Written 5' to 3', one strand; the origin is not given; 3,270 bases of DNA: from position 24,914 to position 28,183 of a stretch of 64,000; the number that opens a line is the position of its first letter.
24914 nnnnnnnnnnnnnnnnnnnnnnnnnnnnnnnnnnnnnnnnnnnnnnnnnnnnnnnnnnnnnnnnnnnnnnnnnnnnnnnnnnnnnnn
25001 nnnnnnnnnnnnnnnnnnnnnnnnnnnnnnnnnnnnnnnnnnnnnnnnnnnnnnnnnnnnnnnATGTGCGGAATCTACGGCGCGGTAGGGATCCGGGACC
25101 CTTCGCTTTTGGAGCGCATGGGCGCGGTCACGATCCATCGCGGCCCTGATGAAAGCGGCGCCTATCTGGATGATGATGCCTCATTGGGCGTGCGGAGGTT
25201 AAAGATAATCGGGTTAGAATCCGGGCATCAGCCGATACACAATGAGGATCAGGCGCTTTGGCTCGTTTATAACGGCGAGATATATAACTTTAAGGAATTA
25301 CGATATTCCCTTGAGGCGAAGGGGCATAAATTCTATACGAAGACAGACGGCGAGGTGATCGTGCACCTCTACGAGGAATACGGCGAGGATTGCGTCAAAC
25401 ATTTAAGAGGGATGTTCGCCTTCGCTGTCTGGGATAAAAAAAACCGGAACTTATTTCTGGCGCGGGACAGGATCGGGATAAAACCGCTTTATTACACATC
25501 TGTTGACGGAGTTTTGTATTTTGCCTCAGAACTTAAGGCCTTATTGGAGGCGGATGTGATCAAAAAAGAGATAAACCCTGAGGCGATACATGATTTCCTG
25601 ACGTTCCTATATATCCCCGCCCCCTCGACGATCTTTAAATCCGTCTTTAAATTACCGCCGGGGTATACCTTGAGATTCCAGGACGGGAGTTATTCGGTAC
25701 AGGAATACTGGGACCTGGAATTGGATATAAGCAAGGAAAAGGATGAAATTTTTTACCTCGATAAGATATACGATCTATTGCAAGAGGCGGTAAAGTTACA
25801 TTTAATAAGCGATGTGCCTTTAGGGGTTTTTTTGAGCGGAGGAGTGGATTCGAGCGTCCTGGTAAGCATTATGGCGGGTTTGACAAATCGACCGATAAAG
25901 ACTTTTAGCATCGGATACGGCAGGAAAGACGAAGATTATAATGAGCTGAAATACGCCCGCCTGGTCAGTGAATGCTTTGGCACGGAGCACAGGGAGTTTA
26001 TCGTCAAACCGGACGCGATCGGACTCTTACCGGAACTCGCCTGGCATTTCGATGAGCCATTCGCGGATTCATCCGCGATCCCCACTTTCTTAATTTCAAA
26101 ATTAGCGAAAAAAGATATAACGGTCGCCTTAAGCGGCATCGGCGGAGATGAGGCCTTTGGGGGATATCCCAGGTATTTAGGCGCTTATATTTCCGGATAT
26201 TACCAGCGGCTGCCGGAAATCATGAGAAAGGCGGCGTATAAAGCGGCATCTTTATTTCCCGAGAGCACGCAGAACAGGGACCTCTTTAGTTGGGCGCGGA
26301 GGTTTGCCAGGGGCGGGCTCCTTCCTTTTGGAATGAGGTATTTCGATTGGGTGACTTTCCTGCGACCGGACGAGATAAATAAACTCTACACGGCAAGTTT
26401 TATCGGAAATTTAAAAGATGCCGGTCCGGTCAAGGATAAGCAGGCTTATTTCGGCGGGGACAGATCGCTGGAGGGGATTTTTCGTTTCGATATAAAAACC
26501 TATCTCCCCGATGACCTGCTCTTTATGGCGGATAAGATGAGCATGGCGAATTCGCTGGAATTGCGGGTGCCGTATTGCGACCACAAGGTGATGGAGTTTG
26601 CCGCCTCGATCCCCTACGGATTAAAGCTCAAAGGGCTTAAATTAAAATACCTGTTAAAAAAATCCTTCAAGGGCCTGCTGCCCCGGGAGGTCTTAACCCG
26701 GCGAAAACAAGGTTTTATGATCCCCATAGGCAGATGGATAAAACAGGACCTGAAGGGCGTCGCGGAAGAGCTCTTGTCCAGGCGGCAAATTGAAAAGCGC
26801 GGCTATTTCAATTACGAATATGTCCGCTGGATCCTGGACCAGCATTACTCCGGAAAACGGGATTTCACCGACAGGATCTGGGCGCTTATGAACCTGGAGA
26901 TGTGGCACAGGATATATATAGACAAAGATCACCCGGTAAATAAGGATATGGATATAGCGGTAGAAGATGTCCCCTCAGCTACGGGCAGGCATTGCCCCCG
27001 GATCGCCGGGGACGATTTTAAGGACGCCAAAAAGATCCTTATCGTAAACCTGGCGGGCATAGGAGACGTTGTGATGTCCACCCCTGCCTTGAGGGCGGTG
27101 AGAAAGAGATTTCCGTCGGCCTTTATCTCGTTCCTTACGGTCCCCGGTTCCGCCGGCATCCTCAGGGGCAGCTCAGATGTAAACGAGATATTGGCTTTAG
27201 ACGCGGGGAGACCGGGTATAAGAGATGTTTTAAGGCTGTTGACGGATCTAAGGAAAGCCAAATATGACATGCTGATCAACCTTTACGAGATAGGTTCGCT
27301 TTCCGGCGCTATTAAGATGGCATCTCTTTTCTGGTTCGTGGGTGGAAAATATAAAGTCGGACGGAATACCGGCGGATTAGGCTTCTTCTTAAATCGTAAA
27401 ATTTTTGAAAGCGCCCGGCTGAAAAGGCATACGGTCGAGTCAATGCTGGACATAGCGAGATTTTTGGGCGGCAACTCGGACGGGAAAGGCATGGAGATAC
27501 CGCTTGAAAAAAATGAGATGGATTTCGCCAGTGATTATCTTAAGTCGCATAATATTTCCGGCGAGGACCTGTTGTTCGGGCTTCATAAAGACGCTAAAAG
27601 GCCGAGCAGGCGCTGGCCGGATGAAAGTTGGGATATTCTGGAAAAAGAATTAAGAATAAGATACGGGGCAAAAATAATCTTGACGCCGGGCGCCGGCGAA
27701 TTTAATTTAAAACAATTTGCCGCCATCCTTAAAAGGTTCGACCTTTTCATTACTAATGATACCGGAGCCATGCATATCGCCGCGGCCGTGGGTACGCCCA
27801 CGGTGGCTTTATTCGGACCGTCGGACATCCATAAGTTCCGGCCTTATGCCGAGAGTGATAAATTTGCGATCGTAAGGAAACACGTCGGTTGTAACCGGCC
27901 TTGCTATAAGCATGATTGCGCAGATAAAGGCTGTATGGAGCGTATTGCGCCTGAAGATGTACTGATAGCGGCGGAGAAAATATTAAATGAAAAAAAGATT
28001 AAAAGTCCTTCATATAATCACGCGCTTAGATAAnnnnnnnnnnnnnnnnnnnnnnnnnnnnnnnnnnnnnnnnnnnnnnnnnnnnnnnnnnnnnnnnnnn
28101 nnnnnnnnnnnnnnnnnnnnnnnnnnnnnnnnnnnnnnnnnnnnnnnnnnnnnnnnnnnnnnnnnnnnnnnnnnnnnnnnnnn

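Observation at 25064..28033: Single-frame fusion of an asparagine-synthase-like amidotransferase to a GT9 heptosyltransferase-like domain, next to free-standing copies of both halves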

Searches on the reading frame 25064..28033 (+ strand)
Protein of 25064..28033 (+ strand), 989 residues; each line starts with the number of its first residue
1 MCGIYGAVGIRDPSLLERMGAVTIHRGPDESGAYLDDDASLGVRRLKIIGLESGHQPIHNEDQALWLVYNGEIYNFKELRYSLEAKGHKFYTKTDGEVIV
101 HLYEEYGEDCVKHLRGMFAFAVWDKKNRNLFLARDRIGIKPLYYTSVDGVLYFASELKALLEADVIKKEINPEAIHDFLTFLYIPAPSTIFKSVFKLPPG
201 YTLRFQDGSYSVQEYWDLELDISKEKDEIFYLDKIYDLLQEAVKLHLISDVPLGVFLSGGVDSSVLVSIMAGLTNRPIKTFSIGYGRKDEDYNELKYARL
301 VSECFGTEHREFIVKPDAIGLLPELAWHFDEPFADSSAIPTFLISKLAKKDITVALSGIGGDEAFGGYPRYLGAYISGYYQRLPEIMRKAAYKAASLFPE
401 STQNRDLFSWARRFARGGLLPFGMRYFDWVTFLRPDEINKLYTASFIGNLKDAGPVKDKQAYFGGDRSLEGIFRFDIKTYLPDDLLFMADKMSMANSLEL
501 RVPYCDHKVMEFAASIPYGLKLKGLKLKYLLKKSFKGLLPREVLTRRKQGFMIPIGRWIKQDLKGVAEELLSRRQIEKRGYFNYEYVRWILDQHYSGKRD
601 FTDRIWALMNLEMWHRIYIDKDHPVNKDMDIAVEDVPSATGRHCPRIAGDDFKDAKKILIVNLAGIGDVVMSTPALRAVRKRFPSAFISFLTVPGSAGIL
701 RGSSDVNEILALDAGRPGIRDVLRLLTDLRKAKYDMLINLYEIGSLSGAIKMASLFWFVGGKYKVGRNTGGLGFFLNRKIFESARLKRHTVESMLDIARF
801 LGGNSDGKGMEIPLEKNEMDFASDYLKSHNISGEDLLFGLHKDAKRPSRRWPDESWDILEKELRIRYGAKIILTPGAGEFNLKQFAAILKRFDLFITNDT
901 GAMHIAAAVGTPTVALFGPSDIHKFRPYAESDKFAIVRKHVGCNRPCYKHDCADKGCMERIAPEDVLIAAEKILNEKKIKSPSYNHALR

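Call 5: search_protein_families(library=pfam, proteins=[window:25064-28033:+], max_evalue=0.001)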
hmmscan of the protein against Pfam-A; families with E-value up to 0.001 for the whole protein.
window:25064-28033:+ (989 aa): 5 families
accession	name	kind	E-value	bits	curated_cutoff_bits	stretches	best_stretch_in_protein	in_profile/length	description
PF00733.27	Asn_synthase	-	5.7e-106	355.6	21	1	235-616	2-354/354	Asparagine synthase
PF13537.11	GATase_7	-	7.5e-50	168.5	25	1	44-161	2-122/123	Glutamine amidotransferase domain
PF13522.11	GATase_6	-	2.5e-42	144.4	27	1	28-156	1-130/130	Glutamine amidotransferase domain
PF01075.23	Glyco_transf_9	-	7.5e-27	94.7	22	2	877-943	169-233/247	Glycosyltransferase family 9 (heptosyltransferase)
PF12481.13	DUF3700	-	1.5e-05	25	27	1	108-158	123-174/228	Aluminium induced protein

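Call 6: find_homologous_proteins(query=window:25064-28030:+, max_evalue=1e-10)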
Query window:25064-28030:+ (989 aa): 8000 proteins with E <= 1e-10 among 8000 candidates; the best 120 are listed.
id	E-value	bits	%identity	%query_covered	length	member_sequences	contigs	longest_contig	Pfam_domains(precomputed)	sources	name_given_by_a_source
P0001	0.0e+0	2192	97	99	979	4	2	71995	PF12481.14,PF00733.28,PF13522.12,PF01075.24,PF13537.12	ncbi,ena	-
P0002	0.0e+0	1990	86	100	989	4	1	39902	PF12481.14,PF00733.28,PF13522.12,PF01075.24,PF13537.12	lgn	-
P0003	1.0e-251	856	58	63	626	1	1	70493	PF12481.14,PF00733.28,PF13522.12,PF13537.12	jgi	jgi:asparagine synthase (glutamine-hydrolysing)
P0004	1.3e-250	853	41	98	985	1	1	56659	PF00733.28,PF13522.12,PF01075.24,PF13537.12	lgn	-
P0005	6.6e-250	850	58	63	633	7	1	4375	PF12481.14,PF00733.28,PF13522.12,PF13537.12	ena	-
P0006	3.4e-248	845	57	63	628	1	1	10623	PF12481.14,PF00733.28,PF13522.12,PF13537.12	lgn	-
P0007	1.3e-245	836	58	63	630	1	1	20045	PF00733.28,PF13522.12,PF13537.12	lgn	-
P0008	2.6e-244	832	40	98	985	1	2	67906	PF00733.28,PF13522.12,PF01075.24,PF13537.12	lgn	-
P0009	1.0e-243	830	57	63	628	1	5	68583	PF12481.14,PF00733.28,PF13522.12,PF13537.12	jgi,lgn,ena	jgi:asparagine synthase (glutamine-hydrolysing)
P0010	3.3e-242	825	57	63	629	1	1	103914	PF00733.28,PF13522.12,PF13537.12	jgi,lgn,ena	-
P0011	6.1e-242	824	58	63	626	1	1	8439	PF00733.28,PF13522.12,PF13537.12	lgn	-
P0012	1.6e-240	819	55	63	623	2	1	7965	PF00733.28,PF13522.12,PF13537.12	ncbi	-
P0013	4.5e-240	818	56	63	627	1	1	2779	PF00733.28,PF13522.12,PF13537.12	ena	-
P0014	6.9e-238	811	55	63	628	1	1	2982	PF00733.28,PF06508.20,PF13522.12,PF13537.12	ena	-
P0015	3.7e-237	808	42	98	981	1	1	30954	PF00733.28,PF13522.12,PF01075.24,PF13537.12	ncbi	-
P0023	2.5e-226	772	41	99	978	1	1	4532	PF00733.28,PF13522.12,PF01075.24,PF13537.12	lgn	-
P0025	1.4e-224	766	41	99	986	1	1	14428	PF00733.28,PF13522.12,PF01075.24,PF13537.12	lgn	-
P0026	1.4e-224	766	42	99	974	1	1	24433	PF00733.28,PF13522.12,PF01075.24,PF13537.12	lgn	-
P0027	3.2e-224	765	41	94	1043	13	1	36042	PF00733.28,PF13522.12,PF01075.24,PF13537.12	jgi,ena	-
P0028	1.5e-223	763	42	98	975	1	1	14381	PF00733.28,PF13522.12,PF01075.24,PF13537.12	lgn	-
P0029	7.1e-223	761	42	97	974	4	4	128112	PF00733.28,PF13522.12,PF01075.24,PF13537.12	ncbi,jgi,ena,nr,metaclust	ncbi:MAG: asparagine synthase (glutamine-hydrolyzing) [Elusimicrobia bacterium GWC2_64_44]|nr:MAG: a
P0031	3.5e-222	759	42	98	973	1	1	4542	PF00733.28,PF13522.12,PF01075.24,PF13537.12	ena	-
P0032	4.4e-222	758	41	94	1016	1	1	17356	PF00733.28,PF13522.12,PF01075.24,PF13537.12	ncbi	-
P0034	1.2e-221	757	40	98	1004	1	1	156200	PF00733.28,PF13522.12,PF01075.24,PF13537.12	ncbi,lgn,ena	-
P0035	1.4e-221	757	41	99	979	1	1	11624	PF00733.28,PF13522.12,PF01075.24,PF13537.12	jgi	jgi:asparagine synthase (glutamine-hydrolysing)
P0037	3.4e-221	755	41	98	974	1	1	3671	PF00733.28,PF13522.12,PF01075.24,PF13537.12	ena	-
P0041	2.5e-219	749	41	98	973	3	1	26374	PF00733.28,PF13522.12,PF01075.24,PF13537.12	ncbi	-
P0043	4.7e-219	748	41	99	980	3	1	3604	PF00733.28,PF13522.12,PF01075.24,PF13537.12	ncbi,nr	ncbi:MAG: asparagine synthase (glutamine-hydrolyzing) [Elusimicrobia bacterium CG08_land_8_20_14_0_2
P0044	1.0e-218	747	41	99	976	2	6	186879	PF00733.28,PF13522.12,PF01075.24,PF13537.12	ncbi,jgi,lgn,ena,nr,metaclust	ncbi:MAG: asparagine synthase (glutamine-hydrolyzing) [Elusimicrobia bacterium RIFOXYA12_FULL_51_18]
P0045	1.3e-218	747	42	97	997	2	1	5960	PF00733.28,PF13522.12,PF01075.24,PF13537.12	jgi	-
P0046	1.4e-218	747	41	98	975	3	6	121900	PF00733.28,PF13522.12,PF01075.24,PF13537.12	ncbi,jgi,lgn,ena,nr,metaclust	ncbi:MAG TPA: asparagine synthase (glutamine-hydrolyzing) [Elusimicrobia bacterium]|nr:MAG: asparagi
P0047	2.3e-218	746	41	99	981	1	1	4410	PF00733.28,PF13522.12,PF01075.24,PF13537.12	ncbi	-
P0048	3.1e-218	746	41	99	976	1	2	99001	PF00733.28,PF13522.12,PF01075.24,PF13537.12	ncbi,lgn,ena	-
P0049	5.4e-218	745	41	99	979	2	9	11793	PF00733.28,PF13522.12,PF01075.24,PF13537.12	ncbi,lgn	-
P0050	6.5e-218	744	40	96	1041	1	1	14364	PF00733.28,PF13522.12,PF01075.24,PF13537.12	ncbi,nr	ncbi:MAG TPA: asparagine synthase (glutamine-hydrolyzing) [Candidatus Methylomirabilis sp.]|nr:aspar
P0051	1.2e-217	744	39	99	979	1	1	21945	PF00733.28,PF13522.12,PF01075.24,PF13537.12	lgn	-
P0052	1.4e-217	743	41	98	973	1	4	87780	PF00733.28,PF13522.12,PF01075.24,PF13537.12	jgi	jgi:asparagine synthase (glutamine-hydrolysing)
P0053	2.2e-217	743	40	99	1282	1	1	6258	PF13847.13,PF13489.13,PF00733.28,PF13649.13,PF13522.12,PF08241.19,PF01075.24,PF08242.19,PF13537.12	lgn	-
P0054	3.6e-217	742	40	99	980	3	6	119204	PF00733.28,PF13522.12,PF01075.24,PF13537.12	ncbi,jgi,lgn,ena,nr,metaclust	ncbi:MAG: asparagine synthase (glutamine-hydrolyzing) [Elusimicrobia bacterium GWA2_56_46]|nr:MAG: a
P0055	4.1e-217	742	41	98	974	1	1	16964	PF00733.28,PF13522.12,PF01075.24,PF13537.12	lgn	-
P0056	4.3e-217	742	41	98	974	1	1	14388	PF00733.28,PF13522.12,PF01075.24,PF13537.12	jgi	jgi:asparagine synthase (glutamine-hydrolysing)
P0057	5.3e-217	741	41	99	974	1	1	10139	PF00733.28,PF13522.12,PF01075.24,PF13537.12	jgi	jgi:asparagine synthase (glutamine-hydrolysing)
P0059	9.3e-217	741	41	98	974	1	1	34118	PF00733.28,PF13522.12,PF01075.24,PF13537.12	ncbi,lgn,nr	ncbi:MAG: asparagine synthase (glutamine-hydrolyzing) [Elusimicrobiales bacterium]|nr:asparagine syn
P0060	1.8e-216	740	42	99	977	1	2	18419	PF00733.28,PF13522.12,PF01075.24,PF13537.12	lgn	-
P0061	4.7e-216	738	41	98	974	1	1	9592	PF00733.28,PF13522.12,PF01075.24,PF13537.12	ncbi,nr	ncbi:MAG: asparagine synthase (glutamine-hydrolyzing) [Elusimicrobia bacterium]|nr:asparagine syntha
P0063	6.8e-216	738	40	99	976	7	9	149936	PF00733.28,PF13522.12,PF01075.24,PF13537.12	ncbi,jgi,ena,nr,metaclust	ncbi:MAG: asparagine synthase (glutamine-hydrolyzing) [Elusimicrobia bacterium GWB2_63_22]|nr:MAG: a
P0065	4.1e-215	735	41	99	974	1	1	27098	PF00733.28,PF13522.12,PF01075.24,PF13537.12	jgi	jgi:asparagine synthase (glutamine-hydrolysing)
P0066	5.0e-215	735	41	99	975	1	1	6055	PF00733.28,PF13522.12,PF01075.24,PF13537.12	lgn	-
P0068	6.3e-215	735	40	95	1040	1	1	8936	PF00733.28,PF13522.12,PF01075.24,PF13537.12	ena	-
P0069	7.2e-215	734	41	98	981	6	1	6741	PF00733.28,PF13522.12,PF01075.24,PF13537.12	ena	-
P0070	8.8e-215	734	52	63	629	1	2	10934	PF00733.28,PF06508.20,PF13522.12,PF13537.12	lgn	-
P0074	3.1e-214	732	40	99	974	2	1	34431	PF00733.28,PF13522.12,PF01075.24,PF13537.12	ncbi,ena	-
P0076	8.6e-214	731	39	99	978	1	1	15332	PF00733.28,PF13522.12,PF01075.24,PF13537.12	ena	-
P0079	1.9e-213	730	38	97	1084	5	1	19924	PF00733.28,PF13522.12,PF01075.24,PF13537.12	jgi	-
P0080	4.6e-213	728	40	99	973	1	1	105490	PF00733.28,PF13522.12,PF01075.24,PF13537.12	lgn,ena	-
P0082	8.1e-213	728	41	98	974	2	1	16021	PF00733.28,PF13522.12,PF01075.24,PF13537.12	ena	-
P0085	1.9e-212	726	40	99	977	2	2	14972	PF00733.28,PF13522.12,PF01075.24,PF13537.12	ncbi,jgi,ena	-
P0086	2.6e-212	726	40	99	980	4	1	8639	PF00733.28,PF13522.12,PF01075.24,PF13537.12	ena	-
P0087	7.0e-212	724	41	98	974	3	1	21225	PF00733.28,PF13522.12,PF01075.24,PF13537.12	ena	-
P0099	7.5e-210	718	40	99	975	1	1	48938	PF00733.28,PF13522.12,PF01075.24,PF13537.12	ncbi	-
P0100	2.2e-209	716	39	94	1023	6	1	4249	PF00733.28,PF13522.12,PF01075.24,PF13537.12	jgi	jgi:asparagine synthase (glutamine-hydrolysing)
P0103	9.2e-209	714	40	99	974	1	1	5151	PF00733.28,PF13522.12,PF01075.24,PF13537.12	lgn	-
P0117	3.9e-207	709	39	98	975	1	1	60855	PF00733.28,PF13522.12,PF01075.24,PF13537.12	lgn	-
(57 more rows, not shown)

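Call 12: find_encoding_contigs(protein=P0003, flank=8000, max_places=2)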
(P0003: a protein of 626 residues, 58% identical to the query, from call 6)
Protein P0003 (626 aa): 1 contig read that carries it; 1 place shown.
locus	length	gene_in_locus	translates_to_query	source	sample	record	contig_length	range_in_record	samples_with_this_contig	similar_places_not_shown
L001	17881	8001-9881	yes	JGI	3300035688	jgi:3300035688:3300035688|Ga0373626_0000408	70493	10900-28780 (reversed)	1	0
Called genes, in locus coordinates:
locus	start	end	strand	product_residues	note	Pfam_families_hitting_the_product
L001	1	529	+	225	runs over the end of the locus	PF00535:Glycos_transf_2, PF10111:Glyco_tranf_2_2 (weak), PF13641:Glyco_tranf_2_3 (weak)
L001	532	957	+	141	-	PF00908:dTDP_sugar_isom, PF05523:FdtA, PF14667:Polysacc_synt_C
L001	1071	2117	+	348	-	-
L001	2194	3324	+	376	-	PF13439:Glyco_transf_4, PF00534:Glycos_transf_1, PF13692:Glyco_trans_1_4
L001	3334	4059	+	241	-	PF13489:Methyltransf_23, PF13847:Methyltransf_31, PF08241:Methyltransf_11 (weak), PF08242:Methyltransf_12 (weak), PF13649:Methyltransf_25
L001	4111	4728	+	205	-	PF13489:Methyltransf_23 (weak)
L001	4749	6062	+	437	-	PF01943:Polysacc_synt, PF13440:Polysacc_synt_3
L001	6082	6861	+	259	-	PF13489:Methyltransf_23, PF13847:Methyltransf_31, PF08241:Methyltransf_11, PF08242:Methyltransf_12 (weak), PF13649:Methyltransf_25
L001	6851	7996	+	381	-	PF13439:Glyco_transf_4, PF00534:Glycos_transf_1, PF13692:Glyco_trans_1_4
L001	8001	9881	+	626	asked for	PF13522:GATase_6, PF12481:DUF3700 (weak), PF13537:GATase_7, PF00733:Asn_synthase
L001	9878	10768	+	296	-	PF13489:Methyltransf_23, PF13649:Methyltransf_25 (faint), PF08241:Methyltransf_11 (weak)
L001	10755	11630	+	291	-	PF01040:UbiA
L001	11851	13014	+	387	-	PF01075:Glyco_transf_9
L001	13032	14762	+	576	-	PF13231:PMT_2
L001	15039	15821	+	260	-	PF01075:Glyco_transf_9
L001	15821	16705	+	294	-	PF07021:MetW (weak), PF13489:Methyltransf_23, PF13847:Methyltransf_31, PF08241:Methyltransf_11, PF08242:Methyltransf_12, PF13649:Methyltransf_25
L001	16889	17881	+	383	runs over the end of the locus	PF13477:Glyco_trans_4_2 (weak), PF13439:Glyco_transf_4, PF13579:Glyco_trans_4_4, PF00534:Glycos_transf_1, PF13692:Glyco_trans_1_4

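Call 13: find_encoding_contigs(protein=P0010, flank=8000, max_places=2)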
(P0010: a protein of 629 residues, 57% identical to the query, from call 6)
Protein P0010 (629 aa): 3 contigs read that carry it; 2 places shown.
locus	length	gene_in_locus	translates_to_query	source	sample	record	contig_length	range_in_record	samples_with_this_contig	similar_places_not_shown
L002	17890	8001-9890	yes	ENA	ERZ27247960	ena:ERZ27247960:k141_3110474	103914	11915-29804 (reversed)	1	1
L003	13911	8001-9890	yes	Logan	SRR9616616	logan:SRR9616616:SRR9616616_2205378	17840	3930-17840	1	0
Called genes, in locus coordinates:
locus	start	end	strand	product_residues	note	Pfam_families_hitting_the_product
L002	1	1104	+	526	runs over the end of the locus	PF01554:MatE (weak), PF01943:Polysacc_synt, PF13440:Polysacc_synt_3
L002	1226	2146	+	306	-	PF00535:Glycos_transf_2, PF13641:Glyco_tranf_2_3, PF13506:Glyco_transf_21 (faint), PF13632:Glyco_trans_2_3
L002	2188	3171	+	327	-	PF04055:Radical_SAM, PF13186:SPASM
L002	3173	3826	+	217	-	PF01209:Ubie_methyltran (weak), PF07021:MetW, PF13489:Methyltransf_23, PF13679:Methyltransf_32 (weak), PF13847:Methyltransf_31, PF08241:Methyltransf_11, PF08242:Methyltransf_12, PF13649:Methyltransf_25, +2 more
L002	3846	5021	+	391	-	PF13439:Glyco_transf_4, PF13579:Glyco_trans_4_4 (weak), PF00534:Glycos_transf_1, PF13692:Glyco_trans_1_4, PF13524:Glyco_trans_1_2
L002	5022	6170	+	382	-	PF13439:Glyco_transf_4, PF13477:Glyco_trans_4_2, PF13579:Glyco_trans_4_4, PF20706:GT4-conflict, PF00534:Glycos_transf_1, PF13692:Glyco_trans_1_4, PF13524:Glyco_trans_1_2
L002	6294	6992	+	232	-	PF13489:Methyltransf_23, PF13649:Methyltransf_25, PF13847:Methyltransf_31, PF08241:Methyltransf_11, PF08242:Methyltransf_12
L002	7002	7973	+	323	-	PF13489:Methyltransf_23, PF07021:MetW (weak), PF13649:Methyltransf_25, PF13847:Methyltransf_31, PF08241:Methyltransf_11, PF08242:Methyltransf_12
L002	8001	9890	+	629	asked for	PF13522:GATase_6, PF13537:GATase_7, PF00733:Asn_synthase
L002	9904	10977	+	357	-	PF01075:Glyco_transf_9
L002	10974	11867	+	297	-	PF01209:Ubie_methyltran (faint), PF13489:Methyltransf_23, PF07021:MetW, PF08241:Methyltransf_11, PF08242:Methyltransf_12, PF13649:Methyltransf_25, PF13847:Methyltransf_31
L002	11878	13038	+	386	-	PF13439:Glyco_transf_4, PF13477:Glyco_trans_4_2, PF13579:Glyco_trans_4_4, PF00534:Glycos_transf_1, PF13692:Glyco_trans_1_4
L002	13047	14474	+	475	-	PF22570:LiaF-TM (weak)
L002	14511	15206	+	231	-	PF08889:WbqC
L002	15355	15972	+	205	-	PF02585:PIG-L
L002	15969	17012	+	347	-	PF00953:Glycos_transf_4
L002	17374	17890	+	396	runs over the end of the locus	PF01797:Y1_Tnp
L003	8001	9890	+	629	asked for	PF13522:GATase_6, PF13537:GATase_7, PF00733:Asn_synthase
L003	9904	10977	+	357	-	PF01075:Glyco_transf_9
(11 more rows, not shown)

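Call 14: find_encoding_contigs(protein=P0070, flank=8000, max_places=2)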
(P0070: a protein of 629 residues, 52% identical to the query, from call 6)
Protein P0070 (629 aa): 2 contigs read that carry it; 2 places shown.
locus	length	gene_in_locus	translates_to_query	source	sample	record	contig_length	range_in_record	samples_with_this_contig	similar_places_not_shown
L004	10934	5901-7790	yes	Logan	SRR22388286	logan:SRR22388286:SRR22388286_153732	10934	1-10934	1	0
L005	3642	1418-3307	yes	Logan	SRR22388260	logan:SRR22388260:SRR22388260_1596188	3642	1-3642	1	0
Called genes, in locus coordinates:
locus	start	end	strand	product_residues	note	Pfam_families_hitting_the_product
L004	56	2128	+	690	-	PF02092:tRNA_synt_2f, PF05746:DALR_1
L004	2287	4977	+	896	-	PF01326:PPDK_N, PF00391:PEP-utilizers, PF02896:PEP-utilizers_C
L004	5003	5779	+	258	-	PF03167:UDG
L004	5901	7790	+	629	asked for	PF13522:GATase_6, PF13537:GATase_7, PF00733:Asn_synthase, PF06508:QueC (faint)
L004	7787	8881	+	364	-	PF03966:Trm112p, PF08003:Methyltransf_9 (faint), PF13489:Methyltransf_23, PF13847:Methyltransf_31, PF08241:Methyltransf_11, PF08242:Methyltransf_12, PF13649:Methyltransf_25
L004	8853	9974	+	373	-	PF01075:Glyco_transf_9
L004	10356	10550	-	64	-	-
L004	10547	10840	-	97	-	PF02604:PhdYeFM_antitox (weak)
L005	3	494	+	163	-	?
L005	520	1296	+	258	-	PF03167:UDG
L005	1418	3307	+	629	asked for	PF13522:GATase_6, PF13537:GATase_7, PF00733:Asn_synthase, PF06508:QueC (faint)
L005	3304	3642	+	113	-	?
